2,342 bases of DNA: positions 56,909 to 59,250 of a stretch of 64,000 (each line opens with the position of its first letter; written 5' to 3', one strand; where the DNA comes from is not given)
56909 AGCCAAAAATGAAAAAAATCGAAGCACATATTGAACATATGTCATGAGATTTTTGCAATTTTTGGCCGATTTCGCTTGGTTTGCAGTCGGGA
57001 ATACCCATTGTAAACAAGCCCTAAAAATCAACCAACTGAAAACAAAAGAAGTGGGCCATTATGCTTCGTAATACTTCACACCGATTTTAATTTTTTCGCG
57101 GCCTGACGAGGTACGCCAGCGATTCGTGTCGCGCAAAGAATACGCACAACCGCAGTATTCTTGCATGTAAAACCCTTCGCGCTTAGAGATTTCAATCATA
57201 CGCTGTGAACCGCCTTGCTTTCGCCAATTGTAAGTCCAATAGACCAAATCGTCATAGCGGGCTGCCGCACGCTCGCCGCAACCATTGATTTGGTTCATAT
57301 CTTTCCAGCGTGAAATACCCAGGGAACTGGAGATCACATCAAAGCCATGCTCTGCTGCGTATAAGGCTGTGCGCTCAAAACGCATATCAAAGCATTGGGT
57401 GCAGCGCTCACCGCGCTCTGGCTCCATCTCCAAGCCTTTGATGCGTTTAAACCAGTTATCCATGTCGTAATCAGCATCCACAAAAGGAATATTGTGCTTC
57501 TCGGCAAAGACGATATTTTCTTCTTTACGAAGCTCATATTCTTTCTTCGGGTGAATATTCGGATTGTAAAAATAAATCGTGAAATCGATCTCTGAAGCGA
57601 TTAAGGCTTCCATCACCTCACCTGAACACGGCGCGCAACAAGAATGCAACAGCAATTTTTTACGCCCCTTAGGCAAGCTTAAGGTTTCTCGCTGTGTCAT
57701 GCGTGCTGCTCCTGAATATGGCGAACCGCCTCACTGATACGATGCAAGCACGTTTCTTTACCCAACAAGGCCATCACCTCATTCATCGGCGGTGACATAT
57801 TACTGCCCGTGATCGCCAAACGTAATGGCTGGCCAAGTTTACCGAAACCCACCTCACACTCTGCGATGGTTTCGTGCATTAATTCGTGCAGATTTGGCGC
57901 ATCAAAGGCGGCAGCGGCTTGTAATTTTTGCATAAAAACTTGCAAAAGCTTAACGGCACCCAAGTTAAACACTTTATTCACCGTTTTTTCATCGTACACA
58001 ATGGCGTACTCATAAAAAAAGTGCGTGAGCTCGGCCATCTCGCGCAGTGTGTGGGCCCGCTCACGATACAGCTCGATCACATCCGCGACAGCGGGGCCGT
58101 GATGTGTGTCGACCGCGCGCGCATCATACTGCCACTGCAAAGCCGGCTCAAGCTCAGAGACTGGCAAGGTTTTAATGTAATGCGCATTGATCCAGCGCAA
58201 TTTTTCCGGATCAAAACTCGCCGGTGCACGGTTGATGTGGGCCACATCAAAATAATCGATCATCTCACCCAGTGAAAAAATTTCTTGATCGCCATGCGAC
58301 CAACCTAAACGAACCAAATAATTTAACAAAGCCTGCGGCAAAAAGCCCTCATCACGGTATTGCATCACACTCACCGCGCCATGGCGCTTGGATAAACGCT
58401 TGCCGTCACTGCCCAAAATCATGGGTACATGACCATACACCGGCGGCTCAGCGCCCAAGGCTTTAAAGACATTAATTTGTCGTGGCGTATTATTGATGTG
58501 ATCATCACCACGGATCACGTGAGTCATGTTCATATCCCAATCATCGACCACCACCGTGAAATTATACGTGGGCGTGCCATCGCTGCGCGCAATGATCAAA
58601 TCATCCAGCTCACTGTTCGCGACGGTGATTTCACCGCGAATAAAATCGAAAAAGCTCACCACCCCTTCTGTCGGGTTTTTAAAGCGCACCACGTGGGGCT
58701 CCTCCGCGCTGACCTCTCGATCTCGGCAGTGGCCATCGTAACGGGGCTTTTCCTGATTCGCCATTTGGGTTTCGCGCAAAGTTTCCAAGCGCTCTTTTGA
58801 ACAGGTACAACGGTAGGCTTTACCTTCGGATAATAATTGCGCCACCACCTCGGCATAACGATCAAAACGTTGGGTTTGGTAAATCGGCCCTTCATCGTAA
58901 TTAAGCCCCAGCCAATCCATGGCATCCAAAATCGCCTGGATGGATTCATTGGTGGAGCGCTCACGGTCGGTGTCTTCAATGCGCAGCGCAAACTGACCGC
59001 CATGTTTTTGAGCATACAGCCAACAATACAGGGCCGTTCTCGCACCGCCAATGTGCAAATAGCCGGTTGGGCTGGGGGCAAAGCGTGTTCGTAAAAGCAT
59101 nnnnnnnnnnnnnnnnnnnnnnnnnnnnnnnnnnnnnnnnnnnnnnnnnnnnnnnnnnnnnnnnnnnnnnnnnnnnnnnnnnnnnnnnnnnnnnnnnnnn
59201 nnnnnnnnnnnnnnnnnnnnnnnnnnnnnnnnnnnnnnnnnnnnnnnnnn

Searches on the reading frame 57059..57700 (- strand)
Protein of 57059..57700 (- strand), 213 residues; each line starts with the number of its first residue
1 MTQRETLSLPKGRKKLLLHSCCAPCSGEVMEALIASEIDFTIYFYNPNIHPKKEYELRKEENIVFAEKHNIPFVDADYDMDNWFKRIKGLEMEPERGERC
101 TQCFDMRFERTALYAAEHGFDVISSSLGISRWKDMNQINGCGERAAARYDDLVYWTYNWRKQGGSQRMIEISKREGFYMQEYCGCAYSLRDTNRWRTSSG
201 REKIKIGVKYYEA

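Call 80: search_protein_families(library=pfam, proteins=[window:57059-57700:-], max_evalue=0.00001)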
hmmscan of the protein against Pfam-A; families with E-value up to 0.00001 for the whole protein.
window:57059-57700:- (213 aa): 1 family
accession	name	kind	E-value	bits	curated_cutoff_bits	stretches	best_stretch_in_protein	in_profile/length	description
PF02677.20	QueH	-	3.7e-66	223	23.5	1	16-190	1-174/175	Epoxyqueuosine reductase QueH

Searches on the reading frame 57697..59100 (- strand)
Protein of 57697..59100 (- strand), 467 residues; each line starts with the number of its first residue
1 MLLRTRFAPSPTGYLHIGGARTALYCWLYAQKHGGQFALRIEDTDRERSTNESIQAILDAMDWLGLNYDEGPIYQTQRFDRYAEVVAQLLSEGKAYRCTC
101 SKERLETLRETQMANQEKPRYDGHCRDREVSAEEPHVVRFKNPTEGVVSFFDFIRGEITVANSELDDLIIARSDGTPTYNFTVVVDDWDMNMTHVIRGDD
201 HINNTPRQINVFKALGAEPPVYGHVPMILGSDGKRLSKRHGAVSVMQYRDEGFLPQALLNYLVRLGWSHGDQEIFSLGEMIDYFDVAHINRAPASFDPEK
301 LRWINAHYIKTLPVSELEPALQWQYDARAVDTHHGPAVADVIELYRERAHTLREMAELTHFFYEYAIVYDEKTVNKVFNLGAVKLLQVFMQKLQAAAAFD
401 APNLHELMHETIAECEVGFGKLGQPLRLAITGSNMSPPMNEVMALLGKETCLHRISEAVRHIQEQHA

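Call 80: search_protein_families(library=pfam, proteins=[window:57697-59100:-], max_evalue=0.00001)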
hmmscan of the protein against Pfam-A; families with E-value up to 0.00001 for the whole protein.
window:57697-59100:- (467 aa): 2 families
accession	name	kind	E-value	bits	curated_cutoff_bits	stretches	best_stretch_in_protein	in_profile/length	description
PF00749.27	tRNA-synt_1c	-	4.9e-110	367.8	23.4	1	3-303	2-314/314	tRNA synthetases class I (E and Q), catalytic domain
PF19269.4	Anticodon_2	-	6.4e-33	114.6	23.6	1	331-458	10-140/141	Anticodon binding domain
